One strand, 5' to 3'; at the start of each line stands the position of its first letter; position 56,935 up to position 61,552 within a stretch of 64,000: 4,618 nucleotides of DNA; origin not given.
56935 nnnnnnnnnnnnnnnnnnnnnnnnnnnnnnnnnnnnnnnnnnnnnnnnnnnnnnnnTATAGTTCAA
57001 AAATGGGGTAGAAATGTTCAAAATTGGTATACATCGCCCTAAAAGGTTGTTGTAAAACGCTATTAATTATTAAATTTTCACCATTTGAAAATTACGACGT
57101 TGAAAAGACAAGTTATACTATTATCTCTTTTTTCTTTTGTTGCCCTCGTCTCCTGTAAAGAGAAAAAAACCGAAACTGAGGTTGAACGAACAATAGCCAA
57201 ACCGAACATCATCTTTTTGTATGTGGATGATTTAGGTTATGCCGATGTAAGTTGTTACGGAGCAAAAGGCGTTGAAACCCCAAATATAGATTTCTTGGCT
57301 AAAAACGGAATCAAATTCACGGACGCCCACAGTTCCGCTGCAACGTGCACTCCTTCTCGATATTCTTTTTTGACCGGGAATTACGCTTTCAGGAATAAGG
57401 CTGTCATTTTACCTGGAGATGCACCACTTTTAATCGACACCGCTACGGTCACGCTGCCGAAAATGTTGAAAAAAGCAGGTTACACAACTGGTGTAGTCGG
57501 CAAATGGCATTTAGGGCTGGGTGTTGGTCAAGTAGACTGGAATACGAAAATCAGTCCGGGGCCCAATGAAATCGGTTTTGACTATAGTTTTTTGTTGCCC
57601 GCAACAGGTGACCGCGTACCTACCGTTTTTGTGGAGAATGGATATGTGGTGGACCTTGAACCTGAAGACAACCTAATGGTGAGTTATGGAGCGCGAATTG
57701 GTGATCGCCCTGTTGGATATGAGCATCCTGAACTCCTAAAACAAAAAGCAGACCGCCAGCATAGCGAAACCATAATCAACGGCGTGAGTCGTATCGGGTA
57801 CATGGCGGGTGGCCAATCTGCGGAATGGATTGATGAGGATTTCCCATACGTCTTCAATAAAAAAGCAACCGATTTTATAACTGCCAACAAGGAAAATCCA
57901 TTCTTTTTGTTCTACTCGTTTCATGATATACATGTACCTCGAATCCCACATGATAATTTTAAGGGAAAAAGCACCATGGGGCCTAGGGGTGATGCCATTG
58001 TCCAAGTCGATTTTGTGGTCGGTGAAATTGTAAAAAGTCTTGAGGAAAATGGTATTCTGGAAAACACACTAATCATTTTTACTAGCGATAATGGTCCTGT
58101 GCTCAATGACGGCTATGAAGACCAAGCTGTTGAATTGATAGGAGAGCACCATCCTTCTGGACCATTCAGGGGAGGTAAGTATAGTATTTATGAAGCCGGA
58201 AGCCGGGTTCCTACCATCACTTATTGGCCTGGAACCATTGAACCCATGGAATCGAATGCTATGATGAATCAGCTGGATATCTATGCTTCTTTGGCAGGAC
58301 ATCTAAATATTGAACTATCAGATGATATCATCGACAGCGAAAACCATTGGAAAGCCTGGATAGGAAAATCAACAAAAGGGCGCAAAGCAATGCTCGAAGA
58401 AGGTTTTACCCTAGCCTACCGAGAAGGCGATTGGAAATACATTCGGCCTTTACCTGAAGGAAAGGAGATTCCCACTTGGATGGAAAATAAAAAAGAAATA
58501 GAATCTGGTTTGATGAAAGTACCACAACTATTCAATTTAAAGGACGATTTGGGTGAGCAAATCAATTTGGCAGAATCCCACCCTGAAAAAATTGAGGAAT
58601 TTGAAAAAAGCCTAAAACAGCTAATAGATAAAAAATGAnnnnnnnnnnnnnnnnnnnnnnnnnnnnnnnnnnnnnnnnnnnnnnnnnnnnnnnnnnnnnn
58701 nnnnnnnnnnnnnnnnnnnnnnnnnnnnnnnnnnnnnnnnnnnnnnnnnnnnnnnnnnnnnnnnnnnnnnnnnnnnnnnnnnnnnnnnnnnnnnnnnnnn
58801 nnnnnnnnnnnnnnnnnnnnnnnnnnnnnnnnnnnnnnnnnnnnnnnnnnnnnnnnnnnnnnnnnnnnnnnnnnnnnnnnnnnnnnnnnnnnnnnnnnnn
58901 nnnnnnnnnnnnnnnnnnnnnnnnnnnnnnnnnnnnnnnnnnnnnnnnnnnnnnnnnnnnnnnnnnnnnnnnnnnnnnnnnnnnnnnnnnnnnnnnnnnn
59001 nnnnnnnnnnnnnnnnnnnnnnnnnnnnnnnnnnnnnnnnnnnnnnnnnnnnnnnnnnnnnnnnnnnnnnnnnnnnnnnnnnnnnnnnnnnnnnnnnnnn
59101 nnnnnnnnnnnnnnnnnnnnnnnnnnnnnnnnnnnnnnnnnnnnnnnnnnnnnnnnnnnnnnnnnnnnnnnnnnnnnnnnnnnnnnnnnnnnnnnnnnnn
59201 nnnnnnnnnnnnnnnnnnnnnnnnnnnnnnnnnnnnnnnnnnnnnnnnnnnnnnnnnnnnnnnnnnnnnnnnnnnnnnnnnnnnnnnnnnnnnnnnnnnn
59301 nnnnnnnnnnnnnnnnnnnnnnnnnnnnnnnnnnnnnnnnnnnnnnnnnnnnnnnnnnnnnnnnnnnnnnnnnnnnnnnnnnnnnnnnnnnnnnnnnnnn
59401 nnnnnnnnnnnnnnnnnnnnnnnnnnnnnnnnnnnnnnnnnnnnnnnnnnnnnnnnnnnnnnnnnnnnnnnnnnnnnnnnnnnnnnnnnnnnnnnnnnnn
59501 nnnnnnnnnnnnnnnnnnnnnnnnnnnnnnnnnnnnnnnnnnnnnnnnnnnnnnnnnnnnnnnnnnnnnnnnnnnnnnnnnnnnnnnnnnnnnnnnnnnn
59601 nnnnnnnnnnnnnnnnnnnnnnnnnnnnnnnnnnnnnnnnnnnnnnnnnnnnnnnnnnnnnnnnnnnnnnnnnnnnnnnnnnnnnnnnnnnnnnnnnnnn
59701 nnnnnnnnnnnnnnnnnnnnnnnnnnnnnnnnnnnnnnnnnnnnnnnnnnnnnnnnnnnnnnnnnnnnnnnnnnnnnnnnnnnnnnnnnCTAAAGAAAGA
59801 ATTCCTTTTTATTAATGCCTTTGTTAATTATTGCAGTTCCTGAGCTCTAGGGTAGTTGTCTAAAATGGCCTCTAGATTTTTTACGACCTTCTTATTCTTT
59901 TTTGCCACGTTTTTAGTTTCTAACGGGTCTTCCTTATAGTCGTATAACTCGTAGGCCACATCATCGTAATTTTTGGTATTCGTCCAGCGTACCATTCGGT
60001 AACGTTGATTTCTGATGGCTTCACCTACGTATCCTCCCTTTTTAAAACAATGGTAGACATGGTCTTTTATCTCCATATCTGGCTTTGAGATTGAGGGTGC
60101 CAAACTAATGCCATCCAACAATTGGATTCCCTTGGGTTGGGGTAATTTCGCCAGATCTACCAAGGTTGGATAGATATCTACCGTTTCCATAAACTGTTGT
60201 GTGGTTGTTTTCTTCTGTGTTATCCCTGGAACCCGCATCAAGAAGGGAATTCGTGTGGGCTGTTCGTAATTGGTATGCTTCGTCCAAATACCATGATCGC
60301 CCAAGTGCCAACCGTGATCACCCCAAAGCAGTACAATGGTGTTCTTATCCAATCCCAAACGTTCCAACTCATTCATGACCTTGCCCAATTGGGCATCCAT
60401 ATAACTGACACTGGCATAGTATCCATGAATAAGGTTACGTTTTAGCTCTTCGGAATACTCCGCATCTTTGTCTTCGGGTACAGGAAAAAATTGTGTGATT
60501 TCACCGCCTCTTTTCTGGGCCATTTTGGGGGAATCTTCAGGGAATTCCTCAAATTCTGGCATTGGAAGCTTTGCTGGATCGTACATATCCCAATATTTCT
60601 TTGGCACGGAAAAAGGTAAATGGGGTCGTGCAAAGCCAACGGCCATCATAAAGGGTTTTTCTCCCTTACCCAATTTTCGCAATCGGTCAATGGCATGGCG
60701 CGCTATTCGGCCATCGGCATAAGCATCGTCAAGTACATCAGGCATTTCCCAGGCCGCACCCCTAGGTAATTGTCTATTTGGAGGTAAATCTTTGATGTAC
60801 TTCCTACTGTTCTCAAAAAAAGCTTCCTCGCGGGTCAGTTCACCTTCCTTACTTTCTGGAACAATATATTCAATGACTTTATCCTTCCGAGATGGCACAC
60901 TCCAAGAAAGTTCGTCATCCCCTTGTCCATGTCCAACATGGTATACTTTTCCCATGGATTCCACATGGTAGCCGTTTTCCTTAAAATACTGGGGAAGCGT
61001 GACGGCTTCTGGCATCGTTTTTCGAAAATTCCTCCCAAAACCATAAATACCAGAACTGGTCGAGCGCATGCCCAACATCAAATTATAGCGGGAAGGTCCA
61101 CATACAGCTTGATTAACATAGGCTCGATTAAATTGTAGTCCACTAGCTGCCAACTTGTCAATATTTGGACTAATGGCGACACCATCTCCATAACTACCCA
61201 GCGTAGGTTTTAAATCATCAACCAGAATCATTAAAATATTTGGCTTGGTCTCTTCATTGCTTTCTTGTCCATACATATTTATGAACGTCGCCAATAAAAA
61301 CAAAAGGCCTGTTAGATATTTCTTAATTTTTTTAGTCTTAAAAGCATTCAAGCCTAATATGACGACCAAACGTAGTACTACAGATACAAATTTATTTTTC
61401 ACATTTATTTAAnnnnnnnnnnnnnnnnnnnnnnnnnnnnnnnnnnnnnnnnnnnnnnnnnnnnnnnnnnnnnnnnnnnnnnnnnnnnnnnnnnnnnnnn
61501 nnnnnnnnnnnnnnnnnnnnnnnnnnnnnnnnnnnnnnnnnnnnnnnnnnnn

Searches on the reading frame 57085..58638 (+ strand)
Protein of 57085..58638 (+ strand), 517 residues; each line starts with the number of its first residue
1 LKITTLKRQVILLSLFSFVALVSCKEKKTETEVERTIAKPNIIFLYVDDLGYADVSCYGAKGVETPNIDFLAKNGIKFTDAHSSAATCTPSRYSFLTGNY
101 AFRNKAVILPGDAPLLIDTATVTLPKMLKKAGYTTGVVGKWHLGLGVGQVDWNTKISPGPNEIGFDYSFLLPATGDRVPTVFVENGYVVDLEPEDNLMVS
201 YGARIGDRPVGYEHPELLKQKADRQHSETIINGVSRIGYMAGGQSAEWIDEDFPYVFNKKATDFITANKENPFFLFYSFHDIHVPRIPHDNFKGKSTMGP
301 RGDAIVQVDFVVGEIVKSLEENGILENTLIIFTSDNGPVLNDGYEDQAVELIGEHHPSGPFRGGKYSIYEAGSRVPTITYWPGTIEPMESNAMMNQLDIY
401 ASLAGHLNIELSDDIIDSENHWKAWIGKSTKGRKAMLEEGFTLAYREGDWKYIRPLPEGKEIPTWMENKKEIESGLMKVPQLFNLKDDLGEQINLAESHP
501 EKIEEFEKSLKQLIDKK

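Call 69: search_protein_families(library=pfam, proteins=[window:57085-58638:+], max_evalue=0.01)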
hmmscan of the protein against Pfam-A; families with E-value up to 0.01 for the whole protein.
window:57085-58638:+ (517 aa): 3 families
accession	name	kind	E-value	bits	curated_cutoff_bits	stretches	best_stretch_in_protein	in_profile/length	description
PF00884.28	Sulfatase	-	3.5e-49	168.2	25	1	40-409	1-301/301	Sulfatase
PF01663.27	Phosphodiest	-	4.7e-08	33.4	23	1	297-383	183-256/342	Type I phosphodiesterase / nucleotide pyrophosphatase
PF02995.22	DUF229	-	0.007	15.5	25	0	262-337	282-342/496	Protein of unknown function (DUF229)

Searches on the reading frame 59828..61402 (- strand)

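Call 69: search_protein_families(library=pfam, proteins=[window:59828-61402:-], max_evalue=0.01)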
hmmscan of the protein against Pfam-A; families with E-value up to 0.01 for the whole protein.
window:59828-61402:- (524 aa): 4 families
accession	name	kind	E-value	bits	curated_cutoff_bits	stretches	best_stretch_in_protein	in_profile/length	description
PF00884.28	Sulfatase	-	1.5e-47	162.8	25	1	54-419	1-300/301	Sulfatase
PF16347.10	SGSH_C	-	2.3e-20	73.7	29.3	1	368-514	1-148/154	N-sulphoglucosamine sulphohydrolase, C-terminal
PF02995.22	DUF229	-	4e-05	22.9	25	1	318-370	296-348/496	Protein of unknown function (DUF229)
PF01663.27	Phosphodiest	-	0.0053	16.8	23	0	330-366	186-222/342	Type I phosphodiesterase / nucleotide pyrophosphatase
